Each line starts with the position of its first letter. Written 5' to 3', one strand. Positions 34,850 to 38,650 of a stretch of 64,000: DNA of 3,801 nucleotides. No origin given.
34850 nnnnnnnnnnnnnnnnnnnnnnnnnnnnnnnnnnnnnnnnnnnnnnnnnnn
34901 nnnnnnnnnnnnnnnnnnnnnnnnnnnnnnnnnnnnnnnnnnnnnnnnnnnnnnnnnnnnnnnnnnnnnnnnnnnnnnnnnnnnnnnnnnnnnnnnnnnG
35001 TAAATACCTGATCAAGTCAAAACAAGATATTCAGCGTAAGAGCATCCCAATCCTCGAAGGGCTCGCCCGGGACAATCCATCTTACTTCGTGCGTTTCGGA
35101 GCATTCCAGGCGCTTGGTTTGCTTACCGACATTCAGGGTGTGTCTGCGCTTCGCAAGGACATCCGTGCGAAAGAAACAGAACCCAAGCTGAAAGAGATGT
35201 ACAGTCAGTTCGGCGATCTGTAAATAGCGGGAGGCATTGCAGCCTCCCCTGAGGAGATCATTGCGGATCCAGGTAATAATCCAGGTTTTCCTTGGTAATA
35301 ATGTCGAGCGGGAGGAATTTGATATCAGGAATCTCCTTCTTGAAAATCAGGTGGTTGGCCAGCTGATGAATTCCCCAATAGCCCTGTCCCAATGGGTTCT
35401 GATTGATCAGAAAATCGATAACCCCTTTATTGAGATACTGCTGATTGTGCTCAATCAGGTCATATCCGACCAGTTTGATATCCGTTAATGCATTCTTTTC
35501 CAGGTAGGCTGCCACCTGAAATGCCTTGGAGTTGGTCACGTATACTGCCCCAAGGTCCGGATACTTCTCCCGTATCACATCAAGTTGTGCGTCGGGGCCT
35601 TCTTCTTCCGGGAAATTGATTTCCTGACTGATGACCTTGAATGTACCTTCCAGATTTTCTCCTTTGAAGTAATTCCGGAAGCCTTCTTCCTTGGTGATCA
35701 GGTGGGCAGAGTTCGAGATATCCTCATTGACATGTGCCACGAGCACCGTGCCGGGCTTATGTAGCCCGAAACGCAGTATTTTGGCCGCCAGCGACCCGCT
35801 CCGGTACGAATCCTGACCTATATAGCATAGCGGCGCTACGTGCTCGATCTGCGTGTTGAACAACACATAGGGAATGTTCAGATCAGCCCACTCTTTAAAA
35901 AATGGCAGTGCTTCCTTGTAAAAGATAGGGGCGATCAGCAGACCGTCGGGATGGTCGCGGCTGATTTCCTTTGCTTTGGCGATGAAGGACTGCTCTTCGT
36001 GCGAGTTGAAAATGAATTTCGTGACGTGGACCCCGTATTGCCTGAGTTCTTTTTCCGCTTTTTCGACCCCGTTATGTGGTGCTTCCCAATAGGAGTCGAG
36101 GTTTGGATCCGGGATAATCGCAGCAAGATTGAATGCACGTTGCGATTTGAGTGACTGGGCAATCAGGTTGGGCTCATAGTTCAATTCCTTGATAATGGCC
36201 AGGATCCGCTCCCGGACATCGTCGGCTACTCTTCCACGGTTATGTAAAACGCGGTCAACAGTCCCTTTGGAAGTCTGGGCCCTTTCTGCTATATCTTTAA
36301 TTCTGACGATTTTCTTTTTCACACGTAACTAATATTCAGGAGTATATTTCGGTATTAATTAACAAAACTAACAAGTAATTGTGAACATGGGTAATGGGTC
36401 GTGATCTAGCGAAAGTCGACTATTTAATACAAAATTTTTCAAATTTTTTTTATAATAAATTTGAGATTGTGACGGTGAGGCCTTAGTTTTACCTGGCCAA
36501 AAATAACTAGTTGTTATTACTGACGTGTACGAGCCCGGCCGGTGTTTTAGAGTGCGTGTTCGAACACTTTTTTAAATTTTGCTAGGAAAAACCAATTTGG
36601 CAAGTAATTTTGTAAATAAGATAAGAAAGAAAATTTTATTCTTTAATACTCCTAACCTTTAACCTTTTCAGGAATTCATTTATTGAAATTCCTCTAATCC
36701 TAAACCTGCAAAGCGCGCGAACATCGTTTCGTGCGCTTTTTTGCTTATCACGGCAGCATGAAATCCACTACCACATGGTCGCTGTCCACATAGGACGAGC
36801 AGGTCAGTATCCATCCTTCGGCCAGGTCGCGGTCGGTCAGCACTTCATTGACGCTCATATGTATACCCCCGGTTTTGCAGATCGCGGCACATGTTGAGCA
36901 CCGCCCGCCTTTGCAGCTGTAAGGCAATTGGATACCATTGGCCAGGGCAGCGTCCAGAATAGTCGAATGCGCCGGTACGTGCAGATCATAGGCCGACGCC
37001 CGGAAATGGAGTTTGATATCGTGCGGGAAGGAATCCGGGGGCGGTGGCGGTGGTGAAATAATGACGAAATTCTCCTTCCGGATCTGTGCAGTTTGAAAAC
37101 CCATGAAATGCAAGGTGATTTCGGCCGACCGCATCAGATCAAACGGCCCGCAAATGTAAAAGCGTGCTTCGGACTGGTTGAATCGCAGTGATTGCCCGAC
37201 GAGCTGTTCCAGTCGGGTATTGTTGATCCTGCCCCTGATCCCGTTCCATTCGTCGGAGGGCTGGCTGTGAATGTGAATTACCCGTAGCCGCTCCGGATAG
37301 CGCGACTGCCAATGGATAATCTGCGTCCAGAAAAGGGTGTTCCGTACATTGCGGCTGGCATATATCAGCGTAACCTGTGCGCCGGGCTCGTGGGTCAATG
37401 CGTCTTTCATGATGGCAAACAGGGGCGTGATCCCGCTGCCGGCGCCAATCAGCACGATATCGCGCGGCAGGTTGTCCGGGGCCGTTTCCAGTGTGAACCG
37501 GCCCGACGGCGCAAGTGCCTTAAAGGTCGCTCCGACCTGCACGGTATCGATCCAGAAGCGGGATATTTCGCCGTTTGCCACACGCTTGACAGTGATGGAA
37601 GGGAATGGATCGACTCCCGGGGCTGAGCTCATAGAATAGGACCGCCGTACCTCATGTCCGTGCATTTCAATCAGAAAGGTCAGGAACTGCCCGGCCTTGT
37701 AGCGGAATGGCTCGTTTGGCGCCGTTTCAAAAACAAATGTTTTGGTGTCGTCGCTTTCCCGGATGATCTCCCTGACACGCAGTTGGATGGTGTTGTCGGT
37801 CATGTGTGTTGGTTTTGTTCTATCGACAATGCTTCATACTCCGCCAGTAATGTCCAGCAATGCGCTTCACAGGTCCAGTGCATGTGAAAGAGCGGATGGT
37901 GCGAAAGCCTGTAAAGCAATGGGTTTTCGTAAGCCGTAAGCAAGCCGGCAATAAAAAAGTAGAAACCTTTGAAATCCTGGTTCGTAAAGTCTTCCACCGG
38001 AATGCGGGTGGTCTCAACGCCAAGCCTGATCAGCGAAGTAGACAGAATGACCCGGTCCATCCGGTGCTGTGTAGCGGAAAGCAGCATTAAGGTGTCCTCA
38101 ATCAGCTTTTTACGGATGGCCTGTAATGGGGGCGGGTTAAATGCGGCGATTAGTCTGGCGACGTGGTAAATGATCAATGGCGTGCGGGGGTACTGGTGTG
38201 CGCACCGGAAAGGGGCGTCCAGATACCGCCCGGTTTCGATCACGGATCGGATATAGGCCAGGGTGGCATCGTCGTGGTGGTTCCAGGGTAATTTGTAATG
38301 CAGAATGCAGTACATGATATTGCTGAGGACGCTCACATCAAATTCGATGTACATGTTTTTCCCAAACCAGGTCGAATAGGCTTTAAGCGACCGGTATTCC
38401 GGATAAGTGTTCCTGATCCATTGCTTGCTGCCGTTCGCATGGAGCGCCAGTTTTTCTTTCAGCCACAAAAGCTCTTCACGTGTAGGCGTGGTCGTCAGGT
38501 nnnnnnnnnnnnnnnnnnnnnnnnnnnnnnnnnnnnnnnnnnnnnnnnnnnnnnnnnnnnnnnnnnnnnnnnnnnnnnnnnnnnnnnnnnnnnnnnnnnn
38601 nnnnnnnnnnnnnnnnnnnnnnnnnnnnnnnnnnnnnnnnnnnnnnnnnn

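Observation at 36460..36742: Candidate LacI-controlled sRNA occupying the slot of a sugar operon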

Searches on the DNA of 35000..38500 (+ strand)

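Call 3: search_rna_families(source=window, start=35000, end=38500, threshold=evalue, max_evalue=10, show_alignments=3)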
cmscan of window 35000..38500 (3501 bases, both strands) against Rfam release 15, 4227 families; matches with E-value up to 10: 2.
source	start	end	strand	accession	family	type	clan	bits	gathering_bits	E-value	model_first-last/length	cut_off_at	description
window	36632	36750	+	RF00121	MicC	Gene; sRNA;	-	21.8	90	5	1-123/123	no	MicC RNA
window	37931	37965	+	RF02914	DUF805b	Cis-reg;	CL00115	12.5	35.6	8.3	1-35/35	no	DUF805b RNA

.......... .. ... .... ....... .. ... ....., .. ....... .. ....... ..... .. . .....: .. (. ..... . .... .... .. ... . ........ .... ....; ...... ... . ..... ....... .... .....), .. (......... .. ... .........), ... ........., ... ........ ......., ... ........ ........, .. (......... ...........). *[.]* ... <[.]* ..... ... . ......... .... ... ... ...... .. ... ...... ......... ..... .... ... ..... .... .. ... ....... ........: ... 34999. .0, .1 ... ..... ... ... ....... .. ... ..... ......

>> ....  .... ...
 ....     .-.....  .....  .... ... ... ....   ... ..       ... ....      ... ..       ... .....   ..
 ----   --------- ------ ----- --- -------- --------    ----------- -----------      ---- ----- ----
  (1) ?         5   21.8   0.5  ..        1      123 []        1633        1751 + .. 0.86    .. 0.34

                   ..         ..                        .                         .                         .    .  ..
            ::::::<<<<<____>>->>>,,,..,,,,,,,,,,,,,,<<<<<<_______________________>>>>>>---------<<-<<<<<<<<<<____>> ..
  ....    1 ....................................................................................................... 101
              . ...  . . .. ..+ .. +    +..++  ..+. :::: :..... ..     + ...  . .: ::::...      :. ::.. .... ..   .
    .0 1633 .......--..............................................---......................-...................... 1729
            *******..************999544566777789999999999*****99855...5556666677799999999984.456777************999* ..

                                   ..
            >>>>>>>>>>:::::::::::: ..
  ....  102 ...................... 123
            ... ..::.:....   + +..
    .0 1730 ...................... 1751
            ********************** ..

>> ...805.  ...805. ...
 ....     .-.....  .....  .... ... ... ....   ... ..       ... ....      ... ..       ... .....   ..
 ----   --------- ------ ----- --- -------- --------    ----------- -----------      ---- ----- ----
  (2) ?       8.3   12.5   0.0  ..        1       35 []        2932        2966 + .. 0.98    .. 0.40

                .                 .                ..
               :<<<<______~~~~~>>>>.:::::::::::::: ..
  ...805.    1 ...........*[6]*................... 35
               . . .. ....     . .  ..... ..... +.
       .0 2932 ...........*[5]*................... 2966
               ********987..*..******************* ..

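Call 67: build_rna_model(alignment_id=A1)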
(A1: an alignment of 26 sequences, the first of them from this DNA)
Model R1 built from alignment A1 (26 sequences, 122 columns); structure: RNAalifold consensus.
model positions 95; base pairs 10; branch points 0; effective number of sequences 4.43; information 0.602 bits per position. Calibrated on 0.2 Mb of random sequence (short: E-values are rough).
structure used (alignment columns):
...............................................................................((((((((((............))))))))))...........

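Call 68: search_with_rna_model(model_id=R1, sources=[window, L001, L002, L003, L004, L005, L006, L007, L008, L009, L010, L011, L012, L013, L014, L015, L016, L017, L018, L019, L020, L021, L022, L023, L024, L025, L026, L027, L028, L029, L030, L031, L032, L033, L034, L035, L036, L037, L038, L039, L040, L041, L042, L043, L044, L045, L046, L047, L048, L049, L050, L051, L052, L053, L054, L055, L056, L057, L058, L059, L060, L061, L062, L063, L064, L065, L066, L067, L068, L069, L070, L071, L072, L073, L074, L075, L076, L077, L078, L079, L080, L081, L082, L083], max_evalue=1)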
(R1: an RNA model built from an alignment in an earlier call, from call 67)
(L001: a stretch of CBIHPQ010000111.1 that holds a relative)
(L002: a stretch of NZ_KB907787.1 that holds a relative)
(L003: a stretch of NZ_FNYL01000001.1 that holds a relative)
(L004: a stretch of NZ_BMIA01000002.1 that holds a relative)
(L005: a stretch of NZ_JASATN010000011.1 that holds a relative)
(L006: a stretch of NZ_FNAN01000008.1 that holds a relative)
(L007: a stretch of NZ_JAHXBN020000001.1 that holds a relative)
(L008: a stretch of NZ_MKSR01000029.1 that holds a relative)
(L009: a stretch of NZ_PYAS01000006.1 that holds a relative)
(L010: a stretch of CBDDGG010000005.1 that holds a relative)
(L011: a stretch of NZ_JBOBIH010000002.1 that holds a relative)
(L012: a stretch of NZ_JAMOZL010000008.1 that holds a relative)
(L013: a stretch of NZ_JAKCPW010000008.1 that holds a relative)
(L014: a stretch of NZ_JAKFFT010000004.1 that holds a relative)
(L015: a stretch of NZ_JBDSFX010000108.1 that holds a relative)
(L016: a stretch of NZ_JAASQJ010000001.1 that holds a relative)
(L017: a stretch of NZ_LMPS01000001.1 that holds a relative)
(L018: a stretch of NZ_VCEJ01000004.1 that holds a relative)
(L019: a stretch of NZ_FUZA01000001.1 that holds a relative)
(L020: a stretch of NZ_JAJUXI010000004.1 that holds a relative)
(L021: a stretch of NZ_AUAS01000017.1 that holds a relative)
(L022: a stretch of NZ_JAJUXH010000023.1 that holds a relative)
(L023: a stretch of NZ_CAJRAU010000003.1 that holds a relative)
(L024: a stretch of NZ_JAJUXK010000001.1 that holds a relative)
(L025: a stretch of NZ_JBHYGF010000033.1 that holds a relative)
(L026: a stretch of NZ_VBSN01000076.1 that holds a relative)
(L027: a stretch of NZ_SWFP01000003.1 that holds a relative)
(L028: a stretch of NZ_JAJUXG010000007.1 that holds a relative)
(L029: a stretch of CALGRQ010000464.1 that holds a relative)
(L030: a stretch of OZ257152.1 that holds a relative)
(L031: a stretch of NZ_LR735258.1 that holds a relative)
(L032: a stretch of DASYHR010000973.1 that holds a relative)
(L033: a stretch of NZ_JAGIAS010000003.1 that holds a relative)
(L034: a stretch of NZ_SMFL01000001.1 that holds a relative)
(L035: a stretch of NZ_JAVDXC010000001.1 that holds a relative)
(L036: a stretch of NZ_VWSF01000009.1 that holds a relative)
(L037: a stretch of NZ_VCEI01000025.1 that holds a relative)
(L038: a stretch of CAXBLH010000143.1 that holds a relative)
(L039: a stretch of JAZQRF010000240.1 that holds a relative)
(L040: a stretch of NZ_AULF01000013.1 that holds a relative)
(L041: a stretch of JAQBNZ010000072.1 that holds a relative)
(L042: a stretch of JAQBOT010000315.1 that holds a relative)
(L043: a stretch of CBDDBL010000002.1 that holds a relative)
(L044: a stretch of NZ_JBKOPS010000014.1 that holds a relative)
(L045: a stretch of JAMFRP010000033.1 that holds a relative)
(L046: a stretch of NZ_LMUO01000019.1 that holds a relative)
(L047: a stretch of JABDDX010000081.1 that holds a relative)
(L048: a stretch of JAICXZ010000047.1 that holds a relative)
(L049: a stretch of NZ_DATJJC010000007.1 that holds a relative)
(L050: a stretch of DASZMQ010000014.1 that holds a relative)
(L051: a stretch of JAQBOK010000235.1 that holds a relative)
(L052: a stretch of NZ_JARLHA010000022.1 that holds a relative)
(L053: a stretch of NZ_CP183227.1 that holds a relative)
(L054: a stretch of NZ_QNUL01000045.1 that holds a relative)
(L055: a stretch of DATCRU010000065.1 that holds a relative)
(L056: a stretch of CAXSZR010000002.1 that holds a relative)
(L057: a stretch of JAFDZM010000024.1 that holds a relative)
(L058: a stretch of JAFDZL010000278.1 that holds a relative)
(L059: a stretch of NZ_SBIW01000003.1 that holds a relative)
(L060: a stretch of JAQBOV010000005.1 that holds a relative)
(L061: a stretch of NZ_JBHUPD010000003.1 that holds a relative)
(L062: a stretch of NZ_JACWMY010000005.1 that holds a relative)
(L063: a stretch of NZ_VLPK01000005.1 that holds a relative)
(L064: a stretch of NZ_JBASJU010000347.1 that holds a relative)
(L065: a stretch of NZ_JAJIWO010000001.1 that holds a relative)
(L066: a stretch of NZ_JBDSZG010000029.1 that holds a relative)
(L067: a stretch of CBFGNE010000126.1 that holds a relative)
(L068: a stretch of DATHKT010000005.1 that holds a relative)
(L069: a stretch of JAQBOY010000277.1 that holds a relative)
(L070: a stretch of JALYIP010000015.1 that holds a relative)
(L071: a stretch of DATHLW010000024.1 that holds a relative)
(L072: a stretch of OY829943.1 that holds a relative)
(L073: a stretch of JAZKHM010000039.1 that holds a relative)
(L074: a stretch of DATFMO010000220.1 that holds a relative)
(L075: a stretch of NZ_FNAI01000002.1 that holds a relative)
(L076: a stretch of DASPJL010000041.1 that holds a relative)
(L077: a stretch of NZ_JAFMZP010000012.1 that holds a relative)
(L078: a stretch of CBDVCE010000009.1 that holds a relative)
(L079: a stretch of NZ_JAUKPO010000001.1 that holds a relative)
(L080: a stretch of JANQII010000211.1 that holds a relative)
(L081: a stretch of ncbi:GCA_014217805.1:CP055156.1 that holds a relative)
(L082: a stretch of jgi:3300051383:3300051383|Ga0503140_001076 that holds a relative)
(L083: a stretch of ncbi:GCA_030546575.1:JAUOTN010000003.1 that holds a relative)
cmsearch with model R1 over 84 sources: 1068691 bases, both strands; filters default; matches with E-value up to 1: 36.
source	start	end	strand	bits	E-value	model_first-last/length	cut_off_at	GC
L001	5579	5673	-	101.7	2.8e-16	1-95/95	no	0.38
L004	5577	5671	-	100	6e-16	1-95/95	no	0.38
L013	5544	5638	-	99.8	6.7e-16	1-95/95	no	0.37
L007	5578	5672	-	98.7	1e-15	1-95/95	no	0.37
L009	5578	5672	-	98.7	1e-15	1-95/95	no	0.37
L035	5578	5672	-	98.7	1e-15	1-95/95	no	0.37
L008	5578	5672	-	97.8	1.6e-15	1-95/95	no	0.35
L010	5577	5671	-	97.1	2.1e-15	1-95/95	no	0.4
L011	5578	5672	-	97.1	2.2e-15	1-95/95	no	0.39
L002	5578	5672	-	97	2.2e-15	1-95/95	no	0.39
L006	5578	5672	-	96.6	2.6e-15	1-95/95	no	0.37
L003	5578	5672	-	96.4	2.9e-15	1-95/95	no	0.39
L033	5578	5671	-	92.6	1.6e-14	1-95/95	no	0.39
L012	5581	5674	-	91.5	2.6e-14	1-95/95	no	0.41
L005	5578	5671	-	89.6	5.8e-14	1-95/95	no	0.37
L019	5560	5656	-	84.4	5.9e-13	1-95/95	no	0.36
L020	5563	5658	-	81.3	2.3e-12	1-95/95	no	0.32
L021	5564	5658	-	80.5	3.3e-12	1-95/95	no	0.38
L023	5558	5653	-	80.2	3.8e-12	1-95/95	no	0.38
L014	5563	5658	-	79.7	4.7e-12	1-95/95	no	0.34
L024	5558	5653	-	79.3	5.5e-12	1-95/95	no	0.39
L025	3555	3650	-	79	6.4e-12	1-95/95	no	0.39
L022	5589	5678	-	78.3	8.6e-12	1-95/95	no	0.38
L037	5598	5681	-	69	5.1e-10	1-95/95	no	0.36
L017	5483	5595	-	67.1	1.2e-09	1-95/95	no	0.37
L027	5585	5683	-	66.6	1.5e-09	1-95/95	no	0.31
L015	5525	5620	-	66.1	1.9e-09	1-95/95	no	0.36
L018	5727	5814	-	65.8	2.1e-09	1-95/95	no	0.39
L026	5564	5647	-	59.6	3.3e-08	1-95/95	no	0.38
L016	5651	5749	-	55.1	2.4e-07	1-95/95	no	0.33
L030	5566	5656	-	50.2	2.1e-06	1-95/95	no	0.38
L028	938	1037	-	42.3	6.9e-05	1-95/95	no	0.39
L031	5551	5652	-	41.4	0.0001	1-95/95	no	0.39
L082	11602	11688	+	25.3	0.12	1-95/95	no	0.37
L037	5605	5637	+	23.7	0.25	61-91/95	no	0.33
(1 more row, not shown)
